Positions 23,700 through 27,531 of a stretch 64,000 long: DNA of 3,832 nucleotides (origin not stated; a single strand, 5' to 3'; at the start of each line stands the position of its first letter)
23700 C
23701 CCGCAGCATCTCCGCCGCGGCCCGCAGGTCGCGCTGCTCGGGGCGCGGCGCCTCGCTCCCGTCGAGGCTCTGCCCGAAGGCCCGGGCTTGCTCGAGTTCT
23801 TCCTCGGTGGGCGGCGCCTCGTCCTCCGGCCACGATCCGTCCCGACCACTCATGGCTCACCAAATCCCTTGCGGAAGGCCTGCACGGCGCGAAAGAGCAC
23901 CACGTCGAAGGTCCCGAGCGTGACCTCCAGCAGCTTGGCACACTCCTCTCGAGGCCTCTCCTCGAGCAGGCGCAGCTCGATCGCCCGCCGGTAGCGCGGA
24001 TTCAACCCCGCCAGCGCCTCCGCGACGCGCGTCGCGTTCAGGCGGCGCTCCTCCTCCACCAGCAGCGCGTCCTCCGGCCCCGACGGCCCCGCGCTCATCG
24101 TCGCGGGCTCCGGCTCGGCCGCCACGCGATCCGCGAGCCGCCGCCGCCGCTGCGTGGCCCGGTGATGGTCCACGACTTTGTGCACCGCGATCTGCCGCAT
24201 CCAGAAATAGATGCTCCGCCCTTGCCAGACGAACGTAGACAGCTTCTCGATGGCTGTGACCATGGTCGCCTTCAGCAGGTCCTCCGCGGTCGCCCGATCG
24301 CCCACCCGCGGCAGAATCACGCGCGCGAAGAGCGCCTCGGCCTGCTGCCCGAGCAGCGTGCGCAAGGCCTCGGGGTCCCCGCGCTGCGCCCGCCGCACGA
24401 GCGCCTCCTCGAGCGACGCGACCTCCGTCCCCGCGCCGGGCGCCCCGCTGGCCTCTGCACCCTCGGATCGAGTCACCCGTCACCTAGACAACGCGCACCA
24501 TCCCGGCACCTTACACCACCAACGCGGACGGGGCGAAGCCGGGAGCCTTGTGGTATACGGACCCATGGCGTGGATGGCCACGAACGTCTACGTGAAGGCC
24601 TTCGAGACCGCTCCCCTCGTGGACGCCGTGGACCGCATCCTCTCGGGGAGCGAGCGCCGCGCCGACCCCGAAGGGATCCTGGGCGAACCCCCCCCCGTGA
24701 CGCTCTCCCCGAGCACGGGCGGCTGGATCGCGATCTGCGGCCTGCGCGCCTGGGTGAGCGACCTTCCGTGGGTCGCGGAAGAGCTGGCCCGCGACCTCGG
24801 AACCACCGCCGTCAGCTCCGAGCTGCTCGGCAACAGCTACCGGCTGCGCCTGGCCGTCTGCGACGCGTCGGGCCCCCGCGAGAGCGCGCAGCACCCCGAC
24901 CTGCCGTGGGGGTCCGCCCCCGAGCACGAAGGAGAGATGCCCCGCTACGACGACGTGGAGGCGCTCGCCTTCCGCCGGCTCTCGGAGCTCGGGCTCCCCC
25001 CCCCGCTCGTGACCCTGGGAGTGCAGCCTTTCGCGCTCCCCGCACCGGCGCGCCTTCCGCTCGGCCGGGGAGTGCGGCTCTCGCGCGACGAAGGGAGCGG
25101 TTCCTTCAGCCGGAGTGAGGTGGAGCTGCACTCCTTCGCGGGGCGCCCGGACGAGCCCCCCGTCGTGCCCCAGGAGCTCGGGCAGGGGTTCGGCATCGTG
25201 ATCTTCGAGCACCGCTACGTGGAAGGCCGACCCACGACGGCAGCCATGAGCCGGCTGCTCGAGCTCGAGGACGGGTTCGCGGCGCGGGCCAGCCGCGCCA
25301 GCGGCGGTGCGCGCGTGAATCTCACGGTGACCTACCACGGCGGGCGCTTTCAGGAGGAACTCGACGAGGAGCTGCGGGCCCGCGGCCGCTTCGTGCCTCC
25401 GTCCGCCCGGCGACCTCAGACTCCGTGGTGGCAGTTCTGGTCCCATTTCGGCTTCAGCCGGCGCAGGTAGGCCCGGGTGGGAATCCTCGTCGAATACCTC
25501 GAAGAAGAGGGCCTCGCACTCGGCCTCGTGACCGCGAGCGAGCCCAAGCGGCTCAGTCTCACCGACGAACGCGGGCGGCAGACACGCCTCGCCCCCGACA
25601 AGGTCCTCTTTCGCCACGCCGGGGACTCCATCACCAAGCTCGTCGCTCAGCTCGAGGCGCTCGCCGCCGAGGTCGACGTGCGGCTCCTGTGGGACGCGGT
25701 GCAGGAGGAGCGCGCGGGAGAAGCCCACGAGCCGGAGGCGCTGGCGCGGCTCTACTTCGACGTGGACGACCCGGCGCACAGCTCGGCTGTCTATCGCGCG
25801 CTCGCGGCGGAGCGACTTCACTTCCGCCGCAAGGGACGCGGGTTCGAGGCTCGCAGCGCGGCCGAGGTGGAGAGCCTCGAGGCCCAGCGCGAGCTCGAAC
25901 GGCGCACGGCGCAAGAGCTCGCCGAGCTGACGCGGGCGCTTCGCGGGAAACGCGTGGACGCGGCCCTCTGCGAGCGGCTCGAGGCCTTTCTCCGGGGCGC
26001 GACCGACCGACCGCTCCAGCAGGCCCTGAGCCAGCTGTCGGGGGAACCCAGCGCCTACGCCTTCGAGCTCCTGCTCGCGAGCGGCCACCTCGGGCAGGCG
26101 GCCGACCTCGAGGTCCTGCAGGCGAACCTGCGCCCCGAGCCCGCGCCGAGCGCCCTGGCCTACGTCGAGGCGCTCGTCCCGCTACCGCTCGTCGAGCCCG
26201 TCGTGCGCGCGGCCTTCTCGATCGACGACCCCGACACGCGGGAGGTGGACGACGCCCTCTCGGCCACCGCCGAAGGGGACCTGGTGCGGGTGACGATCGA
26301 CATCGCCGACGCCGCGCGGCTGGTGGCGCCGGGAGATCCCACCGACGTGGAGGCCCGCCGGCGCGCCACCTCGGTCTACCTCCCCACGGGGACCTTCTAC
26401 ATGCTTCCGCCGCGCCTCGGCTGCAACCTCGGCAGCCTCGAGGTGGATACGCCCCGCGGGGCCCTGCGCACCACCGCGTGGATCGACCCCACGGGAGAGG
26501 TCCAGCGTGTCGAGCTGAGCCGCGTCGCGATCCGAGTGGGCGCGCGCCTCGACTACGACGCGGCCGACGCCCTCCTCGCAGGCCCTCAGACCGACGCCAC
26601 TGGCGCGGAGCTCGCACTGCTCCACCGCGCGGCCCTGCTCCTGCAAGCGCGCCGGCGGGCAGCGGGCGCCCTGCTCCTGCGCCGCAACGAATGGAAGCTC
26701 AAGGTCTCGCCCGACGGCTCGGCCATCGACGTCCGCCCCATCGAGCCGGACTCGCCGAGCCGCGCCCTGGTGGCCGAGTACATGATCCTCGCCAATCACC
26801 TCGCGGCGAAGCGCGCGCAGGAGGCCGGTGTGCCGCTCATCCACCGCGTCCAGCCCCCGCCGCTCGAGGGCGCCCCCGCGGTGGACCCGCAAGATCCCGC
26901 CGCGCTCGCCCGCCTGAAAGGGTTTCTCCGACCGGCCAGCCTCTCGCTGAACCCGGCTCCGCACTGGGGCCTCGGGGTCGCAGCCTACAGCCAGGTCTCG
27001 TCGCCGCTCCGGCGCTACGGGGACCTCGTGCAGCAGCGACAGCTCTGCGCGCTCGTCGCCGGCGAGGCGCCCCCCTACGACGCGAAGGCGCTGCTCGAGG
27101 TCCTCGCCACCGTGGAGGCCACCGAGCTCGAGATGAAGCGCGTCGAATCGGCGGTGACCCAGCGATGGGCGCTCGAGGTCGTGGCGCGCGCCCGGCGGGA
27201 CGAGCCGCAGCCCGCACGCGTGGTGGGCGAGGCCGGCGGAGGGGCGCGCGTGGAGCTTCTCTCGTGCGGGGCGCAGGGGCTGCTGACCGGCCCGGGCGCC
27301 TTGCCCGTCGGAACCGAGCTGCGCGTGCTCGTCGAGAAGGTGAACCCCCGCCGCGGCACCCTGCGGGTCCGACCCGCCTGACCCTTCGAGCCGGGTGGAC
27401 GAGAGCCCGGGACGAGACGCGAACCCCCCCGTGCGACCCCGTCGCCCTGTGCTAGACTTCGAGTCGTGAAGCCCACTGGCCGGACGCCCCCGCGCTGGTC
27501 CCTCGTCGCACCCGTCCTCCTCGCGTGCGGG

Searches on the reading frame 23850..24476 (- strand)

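Call 22: search_protein_families(library=pfam, proteins=[window:23850-24476:-], max_evalue=0.001)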
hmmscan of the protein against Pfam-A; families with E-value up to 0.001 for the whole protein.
window:23850-24476:- (208 aa): 4 families
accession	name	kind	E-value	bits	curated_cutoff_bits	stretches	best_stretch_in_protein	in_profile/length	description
PF08281.18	Sigma70_r4_2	-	3e-09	36.8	25.7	1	150-199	3-52/54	Sigma-70, region 4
PF04542.20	Sigma70_r2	-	2.9e-08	33.8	24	1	51-111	10-71/71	Sigma-70 region 2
PF07638.17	Sigma70_ECF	-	2.1e-06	28.2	21.1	1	65-189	50-167/185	ECF sigma factor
PF04545.22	Sigma70_r4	-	8.6e-05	22.4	24.1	1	154-202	1-49/50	Sigma-70, region 4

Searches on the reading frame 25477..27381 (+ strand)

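Call 22: search_protein_families(library=pfam, proteins=[window:25477-27381:+], max_evalue=0.001)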
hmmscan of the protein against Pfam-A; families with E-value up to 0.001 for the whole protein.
window:25477-27381:+ (634 aa): 3 families
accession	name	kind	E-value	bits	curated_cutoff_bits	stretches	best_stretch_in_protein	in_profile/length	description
PF00773.25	RNB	-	2.5e-60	204.9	29.3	1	246-527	9-324/326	RNB domain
PF25255.1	wH_RNase_II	-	3.1e-10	40.5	27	1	55-129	2-77/78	Ribonuclease II, winged helix domain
PF18614.7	RNase_II_C_S1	-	3.3e-05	24.1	26.6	1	580-634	5-59/59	RNase II-type exonuclease C-terminal S1 domain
